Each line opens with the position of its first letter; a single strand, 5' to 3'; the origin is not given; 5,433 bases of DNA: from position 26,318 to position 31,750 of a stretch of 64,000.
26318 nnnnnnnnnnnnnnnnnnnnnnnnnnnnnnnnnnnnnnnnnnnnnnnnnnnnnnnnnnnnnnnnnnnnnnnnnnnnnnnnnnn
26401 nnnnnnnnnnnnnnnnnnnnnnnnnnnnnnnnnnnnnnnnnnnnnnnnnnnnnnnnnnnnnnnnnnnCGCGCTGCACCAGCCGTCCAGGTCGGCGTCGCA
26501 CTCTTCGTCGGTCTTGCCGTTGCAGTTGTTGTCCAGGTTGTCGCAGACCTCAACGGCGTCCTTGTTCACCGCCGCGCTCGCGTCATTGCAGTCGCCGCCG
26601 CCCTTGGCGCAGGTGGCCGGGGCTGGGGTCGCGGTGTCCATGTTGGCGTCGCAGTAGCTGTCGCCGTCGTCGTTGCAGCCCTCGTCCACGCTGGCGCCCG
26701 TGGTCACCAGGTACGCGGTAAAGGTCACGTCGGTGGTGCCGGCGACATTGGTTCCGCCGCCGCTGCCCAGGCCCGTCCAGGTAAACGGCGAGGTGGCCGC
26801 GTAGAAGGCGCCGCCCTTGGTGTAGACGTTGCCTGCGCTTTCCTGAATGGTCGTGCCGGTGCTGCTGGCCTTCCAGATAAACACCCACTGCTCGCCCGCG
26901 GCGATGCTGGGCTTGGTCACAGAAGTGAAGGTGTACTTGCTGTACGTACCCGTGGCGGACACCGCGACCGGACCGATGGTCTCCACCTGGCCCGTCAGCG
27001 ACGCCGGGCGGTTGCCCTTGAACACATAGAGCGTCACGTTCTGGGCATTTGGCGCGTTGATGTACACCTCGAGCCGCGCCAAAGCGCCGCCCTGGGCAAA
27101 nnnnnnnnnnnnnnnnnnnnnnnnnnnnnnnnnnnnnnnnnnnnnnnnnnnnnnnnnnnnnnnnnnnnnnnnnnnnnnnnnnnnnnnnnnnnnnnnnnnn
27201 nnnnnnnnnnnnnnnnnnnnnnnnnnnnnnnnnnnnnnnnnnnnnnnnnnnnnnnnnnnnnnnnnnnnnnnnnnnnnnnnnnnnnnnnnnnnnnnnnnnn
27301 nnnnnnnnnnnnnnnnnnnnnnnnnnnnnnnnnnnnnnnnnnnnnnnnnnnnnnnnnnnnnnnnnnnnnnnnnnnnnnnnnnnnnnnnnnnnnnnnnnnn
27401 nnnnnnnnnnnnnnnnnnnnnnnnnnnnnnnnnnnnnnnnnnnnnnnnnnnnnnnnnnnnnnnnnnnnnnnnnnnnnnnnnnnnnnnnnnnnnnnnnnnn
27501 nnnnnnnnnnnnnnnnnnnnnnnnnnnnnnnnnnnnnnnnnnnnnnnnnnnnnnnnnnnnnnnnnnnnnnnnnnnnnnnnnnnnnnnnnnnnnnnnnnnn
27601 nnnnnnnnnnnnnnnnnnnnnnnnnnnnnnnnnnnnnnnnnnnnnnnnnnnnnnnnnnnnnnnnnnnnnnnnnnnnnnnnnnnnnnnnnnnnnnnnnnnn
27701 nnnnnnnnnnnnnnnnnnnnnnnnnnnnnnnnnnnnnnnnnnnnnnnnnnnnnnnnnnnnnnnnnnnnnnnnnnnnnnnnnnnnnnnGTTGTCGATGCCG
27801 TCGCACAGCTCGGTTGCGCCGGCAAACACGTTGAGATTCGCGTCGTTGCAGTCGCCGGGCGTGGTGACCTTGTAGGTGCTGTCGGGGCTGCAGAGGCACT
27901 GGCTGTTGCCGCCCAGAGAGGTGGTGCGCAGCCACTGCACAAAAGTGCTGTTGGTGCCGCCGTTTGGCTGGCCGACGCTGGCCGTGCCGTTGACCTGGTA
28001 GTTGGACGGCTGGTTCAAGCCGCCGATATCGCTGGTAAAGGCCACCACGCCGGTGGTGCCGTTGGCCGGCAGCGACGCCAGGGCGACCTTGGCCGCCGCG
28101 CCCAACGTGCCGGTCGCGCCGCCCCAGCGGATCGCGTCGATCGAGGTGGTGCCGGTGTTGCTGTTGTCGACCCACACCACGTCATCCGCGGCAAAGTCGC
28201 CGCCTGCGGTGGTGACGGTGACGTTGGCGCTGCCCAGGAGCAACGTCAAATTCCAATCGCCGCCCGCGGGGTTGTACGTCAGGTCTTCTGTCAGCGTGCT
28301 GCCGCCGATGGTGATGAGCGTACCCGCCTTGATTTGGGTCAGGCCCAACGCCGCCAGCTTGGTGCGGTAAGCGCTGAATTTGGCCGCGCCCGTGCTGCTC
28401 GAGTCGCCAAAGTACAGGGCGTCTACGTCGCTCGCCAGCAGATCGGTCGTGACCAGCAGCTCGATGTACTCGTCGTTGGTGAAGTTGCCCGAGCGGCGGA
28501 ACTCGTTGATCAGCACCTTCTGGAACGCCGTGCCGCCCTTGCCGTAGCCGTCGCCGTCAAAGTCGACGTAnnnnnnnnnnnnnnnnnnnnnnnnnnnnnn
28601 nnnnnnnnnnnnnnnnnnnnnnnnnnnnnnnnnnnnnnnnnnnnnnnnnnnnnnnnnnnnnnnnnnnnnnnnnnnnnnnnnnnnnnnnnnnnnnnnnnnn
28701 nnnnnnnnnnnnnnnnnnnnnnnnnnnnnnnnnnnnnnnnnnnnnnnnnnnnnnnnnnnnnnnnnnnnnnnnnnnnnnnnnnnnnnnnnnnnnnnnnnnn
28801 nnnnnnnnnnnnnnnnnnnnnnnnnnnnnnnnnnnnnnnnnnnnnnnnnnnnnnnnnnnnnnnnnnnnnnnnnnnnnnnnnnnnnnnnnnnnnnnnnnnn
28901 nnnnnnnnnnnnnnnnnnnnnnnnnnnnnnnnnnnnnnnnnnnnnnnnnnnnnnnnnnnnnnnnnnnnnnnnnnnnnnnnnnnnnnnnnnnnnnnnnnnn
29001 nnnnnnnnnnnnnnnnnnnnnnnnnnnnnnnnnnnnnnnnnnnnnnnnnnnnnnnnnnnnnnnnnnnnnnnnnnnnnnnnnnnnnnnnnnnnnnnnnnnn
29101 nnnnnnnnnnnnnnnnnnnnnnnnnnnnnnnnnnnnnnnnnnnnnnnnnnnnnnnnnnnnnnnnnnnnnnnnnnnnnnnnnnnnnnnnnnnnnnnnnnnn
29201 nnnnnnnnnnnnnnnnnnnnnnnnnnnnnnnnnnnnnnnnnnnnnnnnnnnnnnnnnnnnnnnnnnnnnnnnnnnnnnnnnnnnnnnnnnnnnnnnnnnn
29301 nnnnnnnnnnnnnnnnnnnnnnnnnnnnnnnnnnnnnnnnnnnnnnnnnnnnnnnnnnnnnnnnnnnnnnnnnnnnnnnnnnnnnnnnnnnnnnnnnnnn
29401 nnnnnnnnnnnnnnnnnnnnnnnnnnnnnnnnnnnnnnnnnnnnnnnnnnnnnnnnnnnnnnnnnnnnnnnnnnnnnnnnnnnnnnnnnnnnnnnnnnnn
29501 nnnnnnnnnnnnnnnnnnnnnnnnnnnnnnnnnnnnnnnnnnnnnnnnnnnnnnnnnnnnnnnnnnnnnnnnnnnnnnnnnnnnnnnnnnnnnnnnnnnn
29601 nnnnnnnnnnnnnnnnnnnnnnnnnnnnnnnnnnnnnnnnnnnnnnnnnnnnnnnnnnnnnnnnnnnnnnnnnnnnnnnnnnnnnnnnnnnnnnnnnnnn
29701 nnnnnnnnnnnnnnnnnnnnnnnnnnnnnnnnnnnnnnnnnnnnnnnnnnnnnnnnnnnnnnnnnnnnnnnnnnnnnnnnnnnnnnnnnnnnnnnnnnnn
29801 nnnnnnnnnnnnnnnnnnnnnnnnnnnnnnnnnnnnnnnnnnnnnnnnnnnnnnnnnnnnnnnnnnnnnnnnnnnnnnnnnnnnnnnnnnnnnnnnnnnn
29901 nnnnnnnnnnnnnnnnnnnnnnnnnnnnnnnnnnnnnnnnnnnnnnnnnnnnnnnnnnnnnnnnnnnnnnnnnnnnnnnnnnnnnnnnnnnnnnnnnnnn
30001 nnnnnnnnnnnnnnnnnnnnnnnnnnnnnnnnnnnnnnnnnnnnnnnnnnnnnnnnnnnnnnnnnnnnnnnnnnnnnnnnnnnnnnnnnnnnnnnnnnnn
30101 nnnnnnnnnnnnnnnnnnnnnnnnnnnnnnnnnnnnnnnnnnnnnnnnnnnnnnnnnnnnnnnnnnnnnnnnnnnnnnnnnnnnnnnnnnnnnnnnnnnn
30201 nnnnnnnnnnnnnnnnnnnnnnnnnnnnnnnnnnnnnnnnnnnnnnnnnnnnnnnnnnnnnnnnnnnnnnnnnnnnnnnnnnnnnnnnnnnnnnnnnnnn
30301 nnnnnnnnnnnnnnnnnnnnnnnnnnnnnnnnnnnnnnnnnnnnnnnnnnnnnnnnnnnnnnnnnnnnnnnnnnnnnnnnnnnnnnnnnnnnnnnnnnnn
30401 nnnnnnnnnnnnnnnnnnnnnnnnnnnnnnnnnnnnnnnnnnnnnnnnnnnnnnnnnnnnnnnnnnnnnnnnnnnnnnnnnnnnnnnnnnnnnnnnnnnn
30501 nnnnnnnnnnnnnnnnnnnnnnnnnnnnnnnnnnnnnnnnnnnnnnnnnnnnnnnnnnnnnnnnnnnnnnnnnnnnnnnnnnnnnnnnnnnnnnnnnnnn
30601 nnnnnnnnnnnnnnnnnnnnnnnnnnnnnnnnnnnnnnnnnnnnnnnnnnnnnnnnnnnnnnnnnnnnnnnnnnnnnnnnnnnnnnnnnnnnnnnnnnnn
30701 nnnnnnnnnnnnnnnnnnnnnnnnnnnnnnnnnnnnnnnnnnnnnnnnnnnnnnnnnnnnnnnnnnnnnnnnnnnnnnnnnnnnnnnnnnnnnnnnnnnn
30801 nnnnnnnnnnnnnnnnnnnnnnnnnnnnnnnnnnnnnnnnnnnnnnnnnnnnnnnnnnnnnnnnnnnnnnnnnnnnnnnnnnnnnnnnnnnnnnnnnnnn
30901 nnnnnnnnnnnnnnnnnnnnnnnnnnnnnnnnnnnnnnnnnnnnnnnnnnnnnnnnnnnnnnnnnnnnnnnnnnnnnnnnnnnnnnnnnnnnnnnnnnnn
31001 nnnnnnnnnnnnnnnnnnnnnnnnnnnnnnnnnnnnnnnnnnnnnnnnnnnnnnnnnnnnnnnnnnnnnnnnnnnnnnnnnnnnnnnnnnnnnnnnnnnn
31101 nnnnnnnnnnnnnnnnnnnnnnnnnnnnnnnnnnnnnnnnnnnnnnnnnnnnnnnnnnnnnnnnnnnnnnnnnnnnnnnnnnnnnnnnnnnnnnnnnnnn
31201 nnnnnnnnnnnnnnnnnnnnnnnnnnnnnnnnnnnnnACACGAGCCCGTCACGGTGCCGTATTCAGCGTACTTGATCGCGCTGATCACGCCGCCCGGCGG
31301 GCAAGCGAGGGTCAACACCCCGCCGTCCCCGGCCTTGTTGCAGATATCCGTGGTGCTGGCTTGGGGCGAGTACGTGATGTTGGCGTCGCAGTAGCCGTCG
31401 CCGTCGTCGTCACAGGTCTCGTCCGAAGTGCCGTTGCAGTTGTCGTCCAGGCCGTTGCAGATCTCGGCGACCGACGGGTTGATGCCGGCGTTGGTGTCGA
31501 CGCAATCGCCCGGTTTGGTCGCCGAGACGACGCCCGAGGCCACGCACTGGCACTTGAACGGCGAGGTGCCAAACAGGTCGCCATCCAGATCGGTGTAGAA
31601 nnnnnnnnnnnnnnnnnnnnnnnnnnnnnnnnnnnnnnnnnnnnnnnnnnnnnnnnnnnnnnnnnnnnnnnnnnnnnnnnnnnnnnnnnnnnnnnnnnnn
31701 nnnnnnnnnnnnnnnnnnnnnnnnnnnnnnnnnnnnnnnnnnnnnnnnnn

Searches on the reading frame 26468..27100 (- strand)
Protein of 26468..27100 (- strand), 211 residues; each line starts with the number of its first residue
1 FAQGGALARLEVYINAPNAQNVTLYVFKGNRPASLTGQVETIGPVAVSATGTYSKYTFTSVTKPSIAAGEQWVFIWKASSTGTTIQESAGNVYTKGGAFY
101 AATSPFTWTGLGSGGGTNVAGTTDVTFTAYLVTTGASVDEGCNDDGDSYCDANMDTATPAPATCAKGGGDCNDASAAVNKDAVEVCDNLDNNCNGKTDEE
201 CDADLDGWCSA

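Call 64: search_protein_families(library=pfam, proteins=[window:26468-27100:-], max_evalue=0.01)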
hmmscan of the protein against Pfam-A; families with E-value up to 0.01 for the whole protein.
window:26468-27100:- (211 aa): 1 family
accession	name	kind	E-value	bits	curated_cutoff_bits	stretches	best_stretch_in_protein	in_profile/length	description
PF11617.13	Cu-binding_MopE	-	8.2e-10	39.2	27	1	170-199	1-30/30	Putative metal-binding motif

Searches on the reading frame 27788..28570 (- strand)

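Call 64: search_protein_families(library=pfam, proteins=[window:27788-28570:-], max_evalue=0.01)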
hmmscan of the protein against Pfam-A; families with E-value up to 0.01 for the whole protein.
window:27788-28570:- (261 aa): 1 family
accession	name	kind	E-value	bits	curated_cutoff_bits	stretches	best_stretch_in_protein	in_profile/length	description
PF11617.13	Cu-binding_MopE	-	1.3e-06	29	27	1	240-261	1-22/30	Putative metal-binding motif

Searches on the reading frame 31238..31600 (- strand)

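Call 64: search_protein_families(library=pfam, proteins=[window:31238-31600:-], max_evalue=0.01)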
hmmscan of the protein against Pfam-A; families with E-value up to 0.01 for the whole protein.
window:31238-31600:- (121 aa): 1 family
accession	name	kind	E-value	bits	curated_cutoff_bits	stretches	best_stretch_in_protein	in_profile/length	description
PF11617.13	Cu-binding_MopE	-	1.5e-10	41.6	27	1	32-61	1-30/30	Putative metal-binding motif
